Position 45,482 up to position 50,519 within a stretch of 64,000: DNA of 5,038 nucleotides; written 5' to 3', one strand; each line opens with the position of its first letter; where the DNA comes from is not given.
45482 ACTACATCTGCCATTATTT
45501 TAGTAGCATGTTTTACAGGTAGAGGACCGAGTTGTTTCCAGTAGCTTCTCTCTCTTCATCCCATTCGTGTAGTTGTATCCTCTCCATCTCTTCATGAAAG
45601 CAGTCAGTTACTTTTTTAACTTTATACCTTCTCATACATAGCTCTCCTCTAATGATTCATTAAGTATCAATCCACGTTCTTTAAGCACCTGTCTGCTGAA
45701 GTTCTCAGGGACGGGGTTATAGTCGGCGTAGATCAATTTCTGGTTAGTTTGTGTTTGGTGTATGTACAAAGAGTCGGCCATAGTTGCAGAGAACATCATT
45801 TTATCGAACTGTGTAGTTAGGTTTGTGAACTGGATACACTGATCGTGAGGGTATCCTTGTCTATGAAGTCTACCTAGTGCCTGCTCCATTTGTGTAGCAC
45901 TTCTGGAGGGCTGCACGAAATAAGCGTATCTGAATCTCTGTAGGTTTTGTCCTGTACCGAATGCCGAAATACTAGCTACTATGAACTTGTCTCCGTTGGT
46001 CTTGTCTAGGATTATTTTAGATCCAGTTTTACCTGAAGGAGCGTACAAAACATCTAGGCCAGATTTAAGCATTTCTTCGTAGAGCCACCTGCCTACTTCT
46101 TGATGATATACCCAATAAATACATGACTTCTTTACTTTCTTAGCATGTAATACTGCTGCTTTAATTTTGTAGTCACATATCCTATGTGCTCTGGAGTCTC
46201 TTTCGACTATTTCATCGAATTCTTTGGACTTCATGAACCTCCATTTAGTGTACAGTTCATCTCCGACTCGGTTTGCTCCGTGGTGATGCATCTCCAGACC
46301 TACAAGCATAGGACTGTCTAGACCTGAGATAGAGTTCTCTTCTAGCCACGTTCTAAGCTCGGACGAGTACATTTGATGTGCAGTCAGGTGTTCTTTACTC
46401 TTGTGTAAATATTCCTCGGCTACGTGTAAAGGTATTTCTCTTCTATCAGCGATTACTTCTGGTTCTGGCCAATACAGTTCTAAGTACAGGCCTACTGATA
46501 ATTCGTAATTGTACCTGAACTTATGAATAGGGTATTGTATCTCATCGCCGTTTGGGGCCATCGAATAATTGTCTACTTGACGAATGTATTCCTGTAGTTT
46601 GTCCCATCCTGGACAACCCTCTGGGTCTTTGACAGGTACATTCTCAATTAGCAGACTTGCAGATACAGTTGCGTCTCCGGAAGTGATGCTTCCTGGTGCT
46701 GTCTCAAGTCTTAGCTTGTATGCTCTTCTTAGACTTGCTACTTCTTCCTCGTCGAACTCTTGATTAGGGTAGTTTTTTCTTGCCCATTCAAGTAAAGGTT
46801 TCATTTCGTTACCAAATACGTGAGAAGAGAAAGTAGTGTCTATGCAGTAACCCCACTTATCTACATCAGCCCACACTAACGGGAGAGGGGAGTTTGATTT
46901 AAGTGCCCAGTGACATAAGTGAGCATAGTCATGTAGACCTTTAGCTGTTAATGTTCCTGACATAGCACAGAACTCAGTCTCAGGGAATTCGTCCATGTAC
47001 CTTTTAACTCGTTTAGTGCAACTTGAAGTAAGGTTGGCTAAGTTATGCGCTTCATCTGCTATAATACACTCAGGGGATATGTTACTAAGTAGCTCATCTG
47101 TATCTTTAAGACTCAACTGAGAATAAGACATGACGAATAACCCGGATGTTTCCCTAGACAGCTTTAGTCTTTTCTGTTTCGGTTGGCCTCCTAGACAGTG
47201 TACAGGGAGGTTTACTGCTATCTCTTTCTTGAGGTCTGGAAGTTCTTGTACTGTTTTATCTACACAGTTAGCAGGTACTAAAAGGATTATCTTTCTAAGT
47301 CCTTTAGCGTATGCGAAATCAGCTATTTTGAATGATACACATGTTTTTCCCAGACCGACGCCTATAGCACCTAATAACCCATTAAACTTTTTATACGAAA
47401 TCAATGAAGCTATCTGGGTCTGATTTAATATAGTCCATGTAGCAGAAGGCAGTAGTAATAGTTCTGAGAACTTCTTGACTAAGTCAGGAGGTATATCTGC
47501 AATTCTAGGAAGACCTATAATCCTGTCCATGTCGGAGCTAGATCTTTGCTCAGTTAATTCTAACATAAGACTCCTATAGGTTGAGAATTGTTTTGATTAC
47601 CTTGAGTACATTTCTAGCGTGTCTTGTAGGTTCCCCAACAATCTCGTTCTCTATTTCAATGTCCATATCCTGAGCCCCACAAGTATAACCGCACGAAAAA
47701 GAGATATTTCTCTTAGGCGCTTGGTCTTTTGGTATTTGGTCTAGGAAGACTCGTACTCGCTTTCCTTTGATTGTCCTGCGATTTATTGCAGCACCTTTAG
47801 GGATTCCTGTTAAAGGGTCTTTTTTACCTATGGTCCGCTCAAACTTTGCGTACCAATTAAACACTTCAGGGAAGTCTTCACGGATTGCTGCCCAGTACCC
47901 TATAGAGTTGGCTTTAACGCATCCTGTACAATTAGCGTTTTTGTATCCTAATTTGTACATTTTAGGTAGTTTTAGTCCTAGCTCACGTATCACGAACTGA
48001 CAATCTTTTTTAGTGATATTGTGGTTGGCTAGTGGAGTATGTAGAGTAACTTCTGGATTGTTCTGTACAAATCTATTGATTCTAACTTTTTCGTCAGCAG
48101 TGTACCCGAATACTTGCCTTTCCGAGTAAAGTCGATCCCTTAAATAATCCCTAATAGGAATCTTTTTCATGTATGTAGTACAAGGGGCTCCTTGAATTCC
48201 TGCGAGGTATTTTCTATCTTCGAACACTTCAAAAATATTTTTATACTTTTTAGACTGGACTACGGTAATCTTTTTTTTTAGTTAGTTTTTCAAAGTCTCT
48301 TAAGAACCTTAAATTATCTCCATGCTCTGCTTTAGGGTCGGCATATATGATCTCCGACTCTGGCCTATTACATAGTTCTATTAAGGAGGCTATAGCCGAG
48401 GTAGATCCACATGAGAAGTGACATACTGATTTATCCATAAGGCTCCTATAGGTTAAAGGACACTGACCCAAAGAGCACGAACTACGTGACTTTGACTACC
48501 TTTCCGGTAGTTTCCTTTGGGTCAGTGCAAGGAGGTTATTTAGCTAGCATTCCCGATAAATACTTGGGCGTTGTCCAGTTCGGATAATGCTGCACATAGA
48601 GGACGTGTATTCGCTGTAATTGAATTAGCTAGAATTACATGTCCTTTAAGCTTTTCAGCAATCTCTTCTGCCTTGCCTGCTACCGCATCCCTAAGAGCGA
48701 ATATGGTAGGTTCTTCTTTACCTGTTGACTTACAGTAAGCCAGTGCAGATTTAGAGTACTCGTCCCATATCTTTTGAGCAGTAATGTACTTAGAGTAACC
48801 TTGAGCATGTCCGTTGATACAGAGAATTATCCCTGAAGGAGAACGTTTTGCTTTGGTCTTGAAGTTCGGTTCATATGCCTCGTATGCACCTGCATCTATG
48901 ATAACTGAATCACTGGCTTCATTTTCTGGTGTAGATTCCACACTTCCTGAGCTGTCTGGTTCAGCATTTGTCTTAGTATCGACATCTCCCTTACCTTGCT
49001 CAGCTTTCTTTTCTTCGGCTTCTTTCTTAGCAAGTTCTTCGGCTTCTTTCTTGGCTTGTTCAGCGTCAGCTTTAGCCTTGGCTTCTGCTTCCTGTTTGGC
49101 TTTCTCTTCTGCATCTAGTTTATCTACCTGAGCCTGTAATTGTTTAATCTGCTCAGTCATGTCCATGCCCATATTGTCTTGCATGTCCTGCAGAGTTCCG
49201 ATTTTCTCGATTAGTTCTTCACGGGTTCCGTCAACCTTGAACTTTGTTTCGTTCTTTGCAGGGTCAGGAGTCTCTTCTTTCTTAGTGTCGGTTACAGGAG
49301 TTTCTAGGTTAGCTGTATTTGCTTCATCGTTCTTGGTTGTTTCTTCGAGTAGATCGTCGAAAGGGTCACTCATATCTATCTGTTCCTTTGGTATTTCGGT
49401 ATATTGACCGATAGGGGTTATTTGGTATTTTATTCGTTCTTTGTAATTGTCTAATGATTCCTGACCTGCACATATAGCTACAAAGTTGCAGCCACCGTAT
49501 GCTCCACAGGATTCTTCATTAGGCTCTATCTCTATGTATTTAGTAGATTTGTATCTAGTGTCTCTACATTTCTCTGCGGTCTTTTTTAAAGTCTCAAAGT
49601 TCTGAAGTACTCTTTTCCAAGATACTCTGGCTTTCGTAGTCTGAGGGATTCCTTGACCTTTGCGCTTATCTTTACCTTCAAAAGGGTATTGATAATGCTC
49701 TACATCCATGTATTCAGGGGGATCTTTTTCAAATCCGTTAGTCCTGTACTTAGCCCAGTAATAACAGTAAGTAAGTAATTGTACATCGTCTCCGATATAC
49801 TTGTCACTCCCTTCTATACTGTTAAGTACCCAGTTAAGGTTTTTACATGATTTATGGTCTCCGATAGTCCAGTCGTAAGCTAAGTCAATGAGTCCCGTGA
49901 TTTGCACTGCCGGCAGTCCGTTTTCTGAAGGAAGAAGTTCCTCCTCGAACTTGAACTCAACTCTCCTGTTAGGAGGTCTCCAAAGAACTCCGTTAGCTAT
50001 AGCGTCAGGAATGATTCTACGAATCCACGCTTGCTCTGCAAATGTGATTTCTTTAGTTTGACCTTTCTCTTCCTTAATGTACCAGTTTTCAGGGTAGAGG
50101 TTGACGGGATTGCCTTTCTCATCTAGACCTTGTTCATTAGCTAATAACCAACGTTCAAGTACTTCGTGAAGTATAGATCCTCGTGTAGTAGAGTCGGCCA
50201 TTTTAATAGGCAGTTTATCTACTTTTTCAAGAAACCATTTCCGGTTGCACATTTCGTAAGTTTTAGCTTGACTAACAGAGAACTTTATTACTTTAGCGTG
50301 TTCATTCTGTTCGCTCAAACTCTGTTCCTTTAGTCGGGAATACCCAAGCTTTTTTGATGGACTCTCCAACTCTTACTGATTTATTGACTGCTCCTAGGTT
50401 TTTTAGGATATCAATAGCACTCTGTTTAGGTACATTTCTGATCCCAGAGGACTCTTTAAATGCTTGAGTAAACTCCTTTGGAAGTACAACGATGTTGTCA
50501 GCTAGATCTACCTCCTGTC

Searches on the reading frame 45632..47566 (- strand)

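Call 16: search_protein_families(library=phrogs, proteins=[window:45632-47566:-], max_evalue=0.001)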
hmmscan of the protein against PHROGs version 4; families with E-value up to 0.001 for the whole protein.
window:45632-47566:- (644 aa): 3 families
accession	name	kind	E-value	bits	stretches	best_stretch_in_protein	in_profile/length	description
phrog_62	-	DNA, RNA and nucleotide metabolism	8.8e-19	67.5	2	67-220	715-863/1881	DNA helicase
phrog_16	-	DNA, RNA and nucleotide metabolism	5e-11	42.5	1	467-580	478-596/986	DNA helicase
phrog_9690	-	DNA, RNA and nucleotide metabolism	0.00086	19.4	0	489-577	169-263/306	DNA helicase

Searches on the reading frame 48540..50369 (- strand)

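Call 16: search_protein_families(library=phrogs, proteins=[window:48540-50369:-], max_evalue=0.001)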
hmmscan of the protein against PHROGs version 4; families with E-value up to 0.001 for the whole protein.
window:48540-50369:- (609 aa): 1 family
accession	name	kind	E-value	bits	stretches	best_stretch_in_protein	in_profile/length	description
phrog_69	-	DNA, RNA and nucleotide metabolism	1.8e-14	54.6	1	21-201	81-243/501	exonuclease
